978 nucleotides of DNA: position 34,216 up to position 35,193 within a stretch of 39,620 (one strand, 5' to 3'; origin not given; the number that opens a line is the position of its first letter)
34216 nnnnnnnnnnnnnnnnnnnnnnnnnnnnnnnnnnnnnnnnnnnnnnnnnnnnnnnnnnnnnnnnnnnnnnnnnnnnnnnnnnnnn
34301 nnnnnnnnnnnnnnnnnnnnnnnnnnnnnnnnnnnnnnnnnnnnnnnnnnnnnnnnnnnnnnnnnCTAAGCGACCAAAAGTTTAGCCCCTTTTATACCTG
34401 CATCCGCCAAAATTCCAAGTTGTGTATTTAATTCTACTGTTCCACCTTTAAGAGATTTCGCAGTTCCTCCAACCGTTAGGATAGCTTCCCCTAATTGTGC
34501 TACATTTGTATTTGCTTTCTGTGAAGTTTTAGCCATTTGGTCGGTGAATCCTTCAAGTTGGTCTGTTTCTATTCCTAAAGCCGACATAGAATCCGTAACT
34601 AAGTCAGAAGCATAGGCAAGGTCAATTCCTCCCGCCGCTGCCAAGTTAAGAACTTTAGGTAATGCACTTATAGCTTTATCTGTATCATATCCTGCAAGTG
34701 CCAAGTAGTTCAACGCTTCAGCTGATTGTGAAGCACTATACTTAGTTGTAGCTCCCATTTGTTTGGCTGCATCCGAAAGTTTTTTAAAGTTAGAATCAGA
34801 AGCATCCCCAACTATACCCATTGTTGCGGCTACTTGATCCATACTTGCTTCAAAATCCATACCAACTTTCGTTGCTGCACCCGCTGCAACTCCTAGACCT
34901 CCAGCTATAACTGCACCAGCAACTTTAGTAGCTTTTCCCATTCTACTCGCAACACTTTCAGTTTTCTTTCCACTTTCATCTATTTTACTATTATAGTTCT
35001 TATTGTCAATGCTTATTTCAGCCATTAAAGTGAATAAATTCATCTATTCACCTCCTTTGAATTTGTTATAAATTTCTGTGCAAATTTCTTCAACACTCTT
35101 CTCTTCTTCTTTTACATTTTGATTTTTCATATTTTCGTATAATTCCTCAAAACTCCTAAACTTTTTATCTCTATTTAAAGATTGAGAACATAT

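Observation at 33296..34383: Group I intron splits the tape measure gene exactly within its most conserved motif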

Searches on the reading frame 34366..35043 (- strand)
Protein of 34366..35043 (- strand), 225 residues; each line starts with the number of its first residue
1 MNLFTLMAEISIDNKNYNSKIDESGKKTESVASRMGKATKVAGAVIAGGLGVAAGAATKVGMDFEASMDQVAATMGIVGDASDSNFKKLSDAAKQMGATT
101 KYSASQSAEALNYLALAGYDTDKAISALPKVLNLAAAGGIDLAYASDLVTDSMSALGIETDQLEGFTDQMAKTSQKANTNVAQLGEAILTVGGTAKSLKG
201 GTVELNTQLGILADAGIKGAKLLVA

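Call 6: search_protein_families(library=pfam, proteins=[window:34366-35043:-], max_evalue=0.1)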
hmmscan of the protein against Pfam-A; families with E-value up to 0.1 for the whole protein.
window:34366-35043:- (225 aa): 2 families
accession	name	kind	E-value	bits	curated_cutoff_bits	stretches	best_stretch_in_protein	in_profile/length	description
PF10145.14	PhageMin_Tail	-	3.4e-28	99.3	33.2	1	90-221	1-133/201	Phage-related minor tail protein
PF06103.16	DUF948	-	0.024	15.2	37.2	0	41-101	1-61/89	Bacterial protein of unknown function (DUF948)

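Call 9: search_protein_families(library=phrogs, proteins=[window:34366-35043:-], max_evalue=0.01)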
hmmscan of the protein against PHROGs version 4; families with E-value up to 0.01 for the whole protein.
window:34366-35043:- (225 aa): 28 families (the best 25 are shown)
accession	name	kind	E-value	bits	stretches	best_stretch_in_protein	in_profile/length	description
phrog_9696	-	tail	1.1e-75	256.3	1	1-225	1-241/1415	tail length tape measure protein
phrog_991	-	tail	8.9e-58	196.9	1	3-221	218-456/1966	tail length tape measure protein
phrog_1533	-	tail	5.4e-57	194.2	1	15-220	206-408/1688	tail length tape measure protein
phrog_4704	-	tail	4.2e-53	182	1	19-221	177-375/625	tail length tape measure protein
phrog_1272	-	tail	6.5e-42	144.4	1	18-220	218-418/1606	tail length tape measure protein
phrog_19074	-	unknown function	3.2e-38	132.3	1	11-221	104-311/1384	-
phrog_5218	-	unknown function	3.7e-35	122.4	1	13-220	181-386/1599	-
phrog_16692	-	unknown function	4.2e-34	119.2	1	8-221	128-339/1107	-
phrog_167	-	tail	1.1e-30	107.3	1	14-222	244-442/1555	tail length tape measure protein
phrog_28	-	tail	5.3e-29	102.4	1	16-220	238-439/1228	tail length tape measure protein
phrog_28420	-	tail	5.8e-25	88.5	1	36-220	33-213/906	tail length tape measure protein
phrog_5493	-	tail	2.2e-24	86.9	1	7-221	20-226/1102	tail length tape measure protein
phrog_14441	-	tail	8.7e-24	85.6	1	23-220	51-233/241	tail length tape measure protein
phrog_38390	-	tail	3.9e-23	82.5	1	32-220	33-215/1029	tail length tape measure protein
phrog_58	-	tail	3.2e-15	56.6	1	20-221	290-461/1544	tail length tape measure protein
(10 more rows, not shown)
